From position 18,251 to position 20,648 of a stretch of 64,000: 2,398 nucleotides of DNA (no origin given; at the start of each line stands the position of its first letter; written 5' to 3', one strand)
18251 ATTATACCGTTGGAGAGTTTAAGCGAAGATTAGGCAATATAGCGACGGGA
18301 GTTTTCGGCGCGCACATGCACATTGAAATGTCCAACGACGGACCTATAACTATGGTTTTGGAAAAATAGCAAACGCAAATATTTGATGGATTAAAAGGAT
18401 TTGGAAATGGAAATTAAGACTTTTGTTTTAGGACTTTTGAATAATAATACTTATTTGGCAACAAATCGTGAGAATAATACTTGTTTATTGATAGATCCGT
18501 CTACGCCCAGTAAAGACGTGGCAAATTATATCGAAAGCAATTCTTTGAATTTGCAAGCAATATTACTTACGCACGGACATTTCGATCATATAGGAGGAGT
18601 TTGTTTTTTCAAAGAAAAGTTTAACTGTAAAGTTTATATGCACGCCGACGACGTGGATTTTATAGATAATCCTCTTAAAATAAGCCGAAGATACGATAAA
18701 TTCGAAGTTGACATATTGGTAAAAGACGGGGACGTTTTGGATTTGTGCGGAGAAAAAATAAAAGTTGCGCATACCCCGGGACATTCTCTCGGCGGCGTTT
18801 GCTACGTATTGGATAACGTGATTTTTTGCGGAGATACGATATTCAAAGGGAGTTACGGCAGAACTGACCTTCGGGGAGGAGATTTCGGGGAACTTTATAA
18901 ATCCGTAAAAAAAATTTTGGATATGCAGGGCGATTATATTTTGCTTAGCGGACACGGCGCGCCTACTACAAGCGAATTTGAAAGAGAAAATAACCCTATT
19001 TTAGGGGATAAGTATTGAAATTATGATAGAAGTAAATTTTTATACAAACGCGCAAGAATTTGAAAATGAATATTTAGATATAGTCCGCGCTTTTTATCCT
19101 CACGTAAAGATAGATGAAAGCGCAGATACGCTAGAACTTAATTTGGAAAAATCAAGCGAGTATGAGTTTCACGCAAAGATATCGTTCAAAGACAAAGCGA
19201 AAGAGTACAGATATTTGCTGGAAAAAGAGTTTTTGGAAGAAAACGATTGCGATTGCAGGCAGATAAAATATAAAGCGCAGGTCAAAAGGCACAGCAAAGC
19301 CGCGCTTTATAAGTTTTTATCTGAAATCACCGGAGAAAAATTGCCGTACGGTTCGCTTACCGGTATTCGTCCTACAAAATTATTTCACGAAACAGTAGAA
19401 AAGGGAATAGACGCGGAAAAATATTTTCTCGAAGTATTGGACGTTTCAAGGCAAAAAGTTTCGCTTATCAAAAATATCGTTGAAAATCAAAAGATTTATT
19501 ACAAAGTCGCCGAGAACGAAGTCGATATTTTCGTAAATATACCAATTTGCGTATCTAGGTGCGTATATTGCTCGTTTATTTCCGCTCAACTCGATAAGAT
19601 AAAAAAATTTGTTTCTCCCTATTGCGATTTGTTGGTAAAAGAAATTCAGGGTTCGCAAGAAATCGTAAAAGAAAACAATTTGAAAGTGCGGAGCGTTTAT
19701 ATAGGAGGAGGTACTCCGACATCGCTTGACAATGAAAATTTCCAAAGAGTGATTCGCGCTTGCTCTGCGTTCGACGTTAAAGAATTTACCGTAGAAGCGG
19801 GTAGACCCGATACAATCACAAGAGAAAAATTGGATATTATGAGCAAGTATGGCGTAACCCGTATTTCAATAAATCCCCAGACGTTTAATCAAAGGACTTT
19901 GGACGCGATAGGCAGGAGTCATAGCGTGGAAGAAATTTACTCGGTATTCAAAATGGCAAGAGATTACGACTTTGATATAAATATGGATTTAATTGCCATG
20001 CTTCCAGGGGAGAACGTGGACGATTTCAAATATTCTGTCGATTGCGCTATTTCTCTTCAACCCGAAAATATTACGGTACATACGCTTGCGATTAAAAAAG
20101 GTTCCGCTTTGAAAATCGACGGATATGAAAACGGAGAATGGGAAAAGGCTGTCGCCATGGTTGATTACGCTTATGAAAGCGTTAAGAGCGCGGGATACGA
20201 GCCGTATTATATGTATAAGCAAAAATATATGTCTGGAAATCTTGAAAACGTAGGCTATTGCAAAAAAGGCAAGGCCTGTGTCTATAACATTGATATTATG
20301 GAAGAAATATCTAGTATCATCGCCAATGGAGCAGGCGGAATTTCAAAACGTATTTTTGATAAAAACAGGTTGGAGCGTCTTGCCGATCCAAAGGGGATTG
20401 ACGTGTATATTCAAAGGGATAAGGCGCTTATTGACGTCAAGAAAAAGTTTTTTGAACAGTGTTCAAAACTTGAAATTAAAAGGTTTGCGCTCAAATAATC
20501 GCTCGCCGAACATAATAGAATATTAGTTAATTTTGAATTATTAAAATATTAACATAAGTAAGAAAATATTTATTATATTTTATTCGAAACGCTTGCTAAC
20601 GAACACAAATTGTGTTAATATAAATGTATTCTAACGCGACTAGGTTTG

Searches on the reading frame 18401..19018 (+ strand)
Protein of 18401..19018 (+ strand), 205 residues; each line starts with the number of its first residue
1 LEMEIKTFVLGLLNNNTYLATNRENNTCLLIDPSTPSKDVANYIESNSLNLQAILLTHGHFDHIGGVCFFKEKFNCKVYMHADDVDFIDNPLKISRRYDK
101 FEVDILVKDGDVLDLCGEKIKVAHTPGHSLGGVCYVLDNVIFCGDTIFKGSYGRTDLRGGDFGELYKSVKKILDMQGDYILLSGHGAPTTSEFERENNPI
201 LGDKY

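Call 3: search_protein_families(library=pfam, proteins=[window:18401-19018:+], max_evalue=0.01)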
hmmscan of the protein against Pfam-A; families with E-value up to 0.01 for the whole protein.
window:18401-19018:+ (205 aa): 3 families
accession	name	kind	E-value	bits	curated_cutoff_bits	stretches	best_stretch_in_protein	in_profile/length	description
PF00753.33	Lactamase_B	-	3.7e-29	102.5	22.7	1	11-185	2-196/196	Metallo-beta-lactamase superfamily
PF12706.13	Lactamase_B_2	-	2.7e-05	24.3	27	1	49-91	29-73/200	Beta-lactamase superfamily domain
PF16661.11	Lactamase_B_6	-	0.00012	21.9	27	1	25-79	5-70/193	Metallo-beta-lactamase superfamily domain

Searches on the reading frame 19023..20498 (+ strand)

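Call 3: search_protein_families(library=pfam, proteins=[window:19023-20498:+], max_evalue=0.01)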
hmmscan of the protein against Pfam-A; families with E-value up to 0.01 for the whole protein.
window:19023-20498:+ (491 aa): 1 family
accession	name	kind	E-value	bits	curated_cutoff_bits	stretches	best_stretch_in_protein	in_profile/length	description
PF04055.27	Radical_SAM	-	2.2e-24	86.9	29.5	1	174-340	5-164/166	Radical SAM superfamily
